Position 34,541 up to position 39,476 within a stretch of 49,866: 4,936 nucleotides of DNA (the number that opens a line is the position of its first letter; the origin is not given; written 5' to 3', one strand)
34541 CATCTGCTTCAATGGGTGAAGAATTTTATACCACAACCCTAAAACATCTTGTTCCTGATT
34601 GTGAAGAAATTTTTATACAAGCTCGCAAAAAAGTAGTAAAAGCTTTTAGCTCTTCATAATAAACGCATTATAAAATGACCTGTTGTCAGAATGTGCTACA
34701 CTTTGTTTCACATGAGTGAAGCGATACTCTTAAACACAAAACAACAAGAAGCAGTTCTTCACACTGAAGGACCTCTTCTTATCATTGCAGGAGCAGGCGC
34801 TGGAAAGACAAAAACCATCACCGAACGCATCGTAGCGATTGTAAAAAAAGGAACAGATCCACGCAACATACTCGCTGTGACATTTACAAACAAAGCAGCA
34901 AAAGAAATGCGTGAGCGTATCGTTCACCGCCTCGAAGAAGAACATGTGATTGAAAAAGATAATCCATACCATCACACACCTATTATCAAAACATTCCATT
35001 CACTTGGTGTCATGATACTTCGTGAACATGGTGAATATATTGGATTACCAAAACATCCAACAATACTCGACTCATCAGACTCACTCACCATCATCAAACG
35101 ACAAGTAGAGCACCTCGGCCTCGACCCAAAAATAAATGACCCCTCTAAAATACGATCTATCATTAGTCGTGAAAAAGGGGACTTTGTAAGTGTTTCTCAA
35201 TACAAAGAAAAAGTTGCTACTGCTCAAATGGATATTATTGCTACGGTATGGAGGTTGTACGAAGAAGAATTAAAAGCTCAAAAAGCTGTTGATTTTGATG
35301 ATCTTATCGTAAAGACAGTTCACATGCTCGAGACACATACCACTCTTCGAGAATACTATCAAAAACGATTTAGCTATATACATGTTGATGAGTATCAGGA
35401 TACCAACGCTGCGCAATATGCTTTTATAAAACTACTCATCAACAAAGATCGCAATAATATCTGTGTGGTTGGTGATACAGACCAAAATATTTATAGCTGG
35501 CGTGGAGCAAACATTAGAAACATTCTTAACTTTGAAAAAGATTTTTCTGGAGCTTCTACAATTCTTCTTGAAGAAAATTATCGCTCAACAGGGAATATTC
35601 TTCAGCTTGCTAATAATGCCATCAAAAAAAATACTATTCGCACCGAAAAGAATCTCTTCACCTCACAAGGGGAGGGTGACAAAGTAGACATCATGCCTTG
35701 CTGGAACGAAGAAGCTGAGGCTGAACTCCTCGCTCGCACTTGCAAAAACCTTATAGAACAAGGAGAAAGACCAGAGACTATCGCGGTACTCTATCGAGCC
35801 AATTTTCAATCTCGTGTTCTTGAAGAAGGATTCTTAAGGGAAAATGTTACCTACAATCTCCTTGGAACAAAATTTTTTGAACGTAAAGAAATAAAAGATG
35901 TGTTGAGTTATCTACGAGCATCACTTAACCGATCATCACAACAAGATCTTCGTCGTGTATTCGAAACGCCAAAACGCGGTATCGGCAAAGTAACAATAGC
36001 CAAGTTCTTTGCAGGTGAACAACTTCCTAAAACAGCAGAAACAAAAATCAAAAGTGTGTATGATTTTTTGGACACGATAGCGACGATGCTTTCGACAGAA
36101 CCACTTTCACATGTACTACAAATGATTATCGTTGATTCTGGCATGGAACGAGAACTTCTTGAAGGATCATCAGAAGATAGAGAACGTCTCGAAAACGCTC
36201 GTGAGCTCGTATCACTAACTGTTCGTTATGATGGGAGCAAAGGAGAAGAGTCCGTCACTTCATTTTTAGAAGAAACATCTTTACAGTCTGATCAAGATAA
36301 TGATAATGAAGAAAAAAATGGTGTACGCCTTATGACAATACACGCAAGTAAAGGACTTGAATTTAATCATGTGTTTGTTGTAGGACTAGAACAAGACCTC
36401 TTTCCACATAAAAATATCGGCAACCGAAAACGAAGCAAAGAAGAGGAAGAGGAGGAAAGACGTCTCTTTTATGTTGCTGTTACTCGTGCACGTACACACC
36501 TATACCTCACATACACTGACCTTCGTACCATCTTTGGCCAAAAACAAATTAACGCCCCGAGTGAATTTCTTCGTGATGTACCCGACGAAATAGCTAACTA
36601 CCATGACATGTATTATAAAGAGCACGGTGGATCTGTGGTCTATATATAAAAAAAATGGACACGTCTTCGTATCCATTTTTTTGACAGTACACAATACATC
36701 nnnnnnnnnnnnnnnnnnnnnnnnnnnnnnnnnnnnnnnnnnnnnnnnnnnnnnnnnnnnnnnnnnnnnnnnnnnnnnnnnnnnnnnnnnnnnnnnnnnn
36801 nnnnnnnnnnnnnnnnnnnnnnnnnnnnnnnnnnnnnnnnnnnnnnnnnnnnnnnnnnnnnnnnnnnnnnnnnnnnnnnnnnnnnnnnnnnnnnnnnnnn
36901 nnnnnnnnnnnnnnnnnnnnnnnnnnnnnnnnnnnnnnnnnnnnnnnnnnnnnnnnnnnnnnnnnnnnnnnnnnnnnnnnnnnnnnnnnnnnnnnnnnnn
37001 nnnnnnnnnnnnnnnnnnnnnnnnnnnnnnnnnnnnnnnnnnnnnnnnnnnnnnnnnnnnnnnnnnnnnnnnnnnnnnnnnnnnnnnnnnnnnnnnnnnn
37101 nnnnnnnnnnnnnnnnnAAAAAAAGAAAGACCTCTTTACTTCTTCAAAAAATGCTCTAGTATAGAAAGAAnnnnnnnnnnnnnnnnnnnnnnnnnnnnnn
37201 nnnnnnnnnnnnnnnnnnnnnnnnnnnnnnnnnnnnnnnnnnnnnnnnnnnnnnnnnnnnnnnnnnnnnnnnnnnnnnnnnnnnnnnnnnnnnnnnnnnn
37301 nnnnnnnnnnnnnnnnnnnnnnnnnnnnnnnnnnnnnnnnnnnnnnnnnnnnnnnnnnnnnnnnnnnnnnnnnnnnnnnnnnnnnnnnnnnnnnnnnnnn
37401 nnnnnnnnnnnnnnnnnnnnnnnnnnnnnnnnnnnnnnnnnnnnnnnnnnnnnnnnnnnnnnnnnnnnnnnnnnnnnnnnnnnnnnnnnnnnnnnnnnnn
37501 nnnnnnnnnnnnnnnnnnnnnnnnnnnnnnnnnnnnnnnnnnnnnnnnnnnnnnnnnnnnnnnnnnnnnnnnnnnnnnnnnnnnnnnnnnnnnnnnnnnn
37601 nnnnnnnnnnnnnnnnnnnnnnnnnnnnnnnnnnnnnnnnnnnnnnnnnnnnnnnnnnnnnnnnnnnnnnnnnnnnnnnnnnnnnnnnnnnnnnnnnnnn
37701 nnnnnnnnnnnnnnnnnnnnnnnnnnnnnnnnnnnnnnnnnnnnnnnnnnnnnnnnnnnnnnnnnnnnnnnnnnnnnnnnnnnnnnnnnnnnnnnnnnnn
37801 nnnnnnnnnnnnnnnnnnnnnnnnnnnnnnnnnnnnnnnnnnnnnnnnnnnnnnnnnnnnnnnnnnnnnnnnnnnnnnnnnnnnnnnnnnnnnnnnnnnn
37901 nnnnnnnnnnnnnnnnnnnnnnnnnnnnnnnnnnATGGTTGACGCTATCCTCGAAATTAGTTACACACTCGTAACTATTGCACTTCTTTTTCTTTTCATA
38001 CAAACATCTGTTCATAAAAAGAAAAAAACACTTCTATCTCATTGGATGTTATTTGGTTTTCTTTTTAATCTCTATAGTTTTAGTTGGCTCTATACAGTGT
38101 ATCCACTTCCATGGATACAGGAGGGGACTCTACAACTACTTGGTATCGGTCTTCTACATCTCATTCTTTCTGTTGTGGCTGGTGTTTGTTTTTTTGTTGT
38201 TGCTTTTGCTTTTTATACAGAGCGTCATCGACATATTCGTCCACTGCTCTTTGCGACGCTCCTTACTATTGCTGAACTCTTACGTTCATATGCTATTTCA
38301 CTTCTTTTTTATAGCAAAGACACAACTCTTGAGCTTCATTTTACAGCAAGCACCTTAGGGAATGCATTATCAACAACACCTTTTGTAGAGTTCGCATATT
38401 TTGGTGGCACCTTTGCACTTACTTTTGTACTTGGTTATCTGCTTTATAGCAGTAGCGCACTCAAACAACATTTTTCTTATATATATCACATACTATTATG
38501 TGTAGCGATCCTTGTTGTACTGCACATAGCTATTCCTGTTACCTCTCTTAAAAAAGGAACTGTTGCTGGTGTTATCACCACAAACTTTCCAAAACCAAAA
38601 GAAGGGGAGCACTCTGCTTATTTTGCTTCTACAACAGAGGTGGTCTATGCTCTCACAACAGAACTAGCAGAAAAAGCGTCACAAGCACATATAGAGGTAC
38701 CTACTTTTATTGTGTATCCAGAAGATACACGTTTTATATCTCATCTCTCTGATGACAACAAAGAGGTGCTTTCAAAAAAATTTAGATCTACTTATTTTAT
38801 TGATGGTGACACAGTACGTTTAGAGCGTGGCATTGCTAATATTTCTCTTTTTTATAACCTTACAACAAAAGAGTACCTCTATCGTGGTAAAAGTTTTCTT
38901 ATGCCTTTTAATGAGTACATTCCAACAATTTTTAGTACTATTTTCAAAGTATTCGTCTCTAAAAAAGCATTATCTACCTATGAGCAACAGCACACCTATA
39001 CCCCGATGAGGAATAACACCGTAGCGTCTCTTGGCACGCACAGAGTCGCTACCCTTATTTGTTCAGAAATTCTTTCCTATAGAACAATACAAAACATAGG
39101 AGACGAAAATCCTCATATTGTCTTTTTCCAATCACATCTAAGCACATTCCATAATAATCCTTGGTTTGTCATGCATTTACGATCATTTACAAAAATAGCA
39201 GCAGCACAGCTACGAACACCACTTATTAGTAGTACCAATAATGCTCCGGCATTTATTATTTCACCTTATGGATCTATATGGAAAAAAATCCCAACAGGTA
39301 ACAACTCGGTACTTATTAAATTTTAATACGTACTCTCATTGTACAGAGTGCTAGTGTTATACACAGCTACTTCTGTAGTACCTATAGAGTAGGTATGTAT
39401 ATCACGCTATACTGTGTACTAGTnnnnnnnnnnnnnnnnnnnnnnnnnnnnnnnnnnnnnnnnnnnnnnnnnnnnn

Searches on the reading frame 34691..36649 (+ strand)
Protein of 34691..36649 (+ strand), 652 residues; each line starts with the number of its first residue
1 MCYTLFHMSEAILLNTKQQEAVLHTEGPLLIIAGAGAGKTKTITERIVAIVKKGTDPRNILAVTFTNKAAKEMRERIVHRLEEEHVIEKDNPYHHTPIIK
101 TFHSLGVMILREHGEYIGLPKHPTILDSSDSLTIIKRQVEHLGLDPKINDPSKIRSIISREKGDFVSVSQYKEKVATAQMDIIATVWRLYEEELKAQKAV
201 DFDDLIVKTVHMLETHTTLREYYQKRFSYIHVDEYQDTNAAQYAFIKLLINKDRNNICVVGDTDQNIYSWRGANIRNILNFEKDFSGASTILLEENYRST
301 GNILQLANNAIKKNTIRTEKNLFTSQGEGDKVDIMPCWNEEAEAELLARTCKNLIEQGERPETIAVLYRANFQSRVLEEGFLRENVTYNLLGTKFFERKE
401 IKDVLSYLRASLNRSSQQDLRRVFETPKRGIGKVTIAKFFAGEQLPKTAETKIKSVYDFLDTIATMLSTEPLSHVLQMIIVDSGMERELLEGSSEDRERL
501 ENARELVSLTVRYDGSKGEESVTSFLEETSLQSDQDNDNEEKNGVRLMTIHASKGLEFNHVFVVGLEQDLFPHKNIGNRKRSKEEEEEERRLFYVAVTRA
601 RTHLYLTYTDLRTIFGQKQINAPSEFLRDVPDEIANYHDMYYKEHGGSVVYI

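Call 46: search_protein_families(library=pfam, proteins=[window:34691-36649:+], max_evalue=0.00001)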
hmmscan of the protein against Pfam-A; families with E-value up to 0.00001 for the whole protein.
window:34691-36649:+ (652 aa): 7 families
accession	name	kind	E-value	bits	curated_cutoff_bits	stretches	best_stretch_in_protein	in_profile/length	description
PF00580.27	UvrD-helicase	-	9.6e-87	291.5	23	1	14-285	1-270/271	UvrD/REP helicase N-terminal domain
PF13361.12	UvrD_C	-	9e-66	223.1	25.6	1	291-609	1-348/350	UvrD-like helicase C-terminal domain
PF13245.12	AAA_19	-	3.4e-24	86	25.1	1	18-269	1-132/134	AAA domain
PF13538.12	UvrD_C_2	-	1.4e-12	47.7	27.4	0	585-607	30-52/52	UvrD-like helicase C-terminal domain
PF01443.25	Viral_helicase1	-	5.4e-09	36.6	21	0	528-605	160-225/228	Viral superfamily 1 RNA helicase core domain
PF13604.12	AAA_30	-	1.2e-08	35.3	27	0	14-77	2-66/191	AAA domain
PF13087.12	AAA_12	-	8.1e-06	26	27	0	288-326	15-53/195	AAA domain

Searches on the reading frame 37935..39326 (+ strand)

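Call 46: search_protein_families(library=pfam, proteins=[window:37935-39326:+], max_evalue=0.00001)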
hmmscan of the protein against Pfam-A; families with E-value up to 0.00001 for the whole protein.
window:37935-39326:+ (463 aa): 1 family
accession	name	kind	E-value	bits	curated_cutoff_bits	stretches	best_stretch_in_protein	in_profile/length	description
PF20154.4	LNT_N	-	4e-07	30.8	27.1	1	12-166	19-153/159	Apolipoprotein N-acyltransferase N-terminal domain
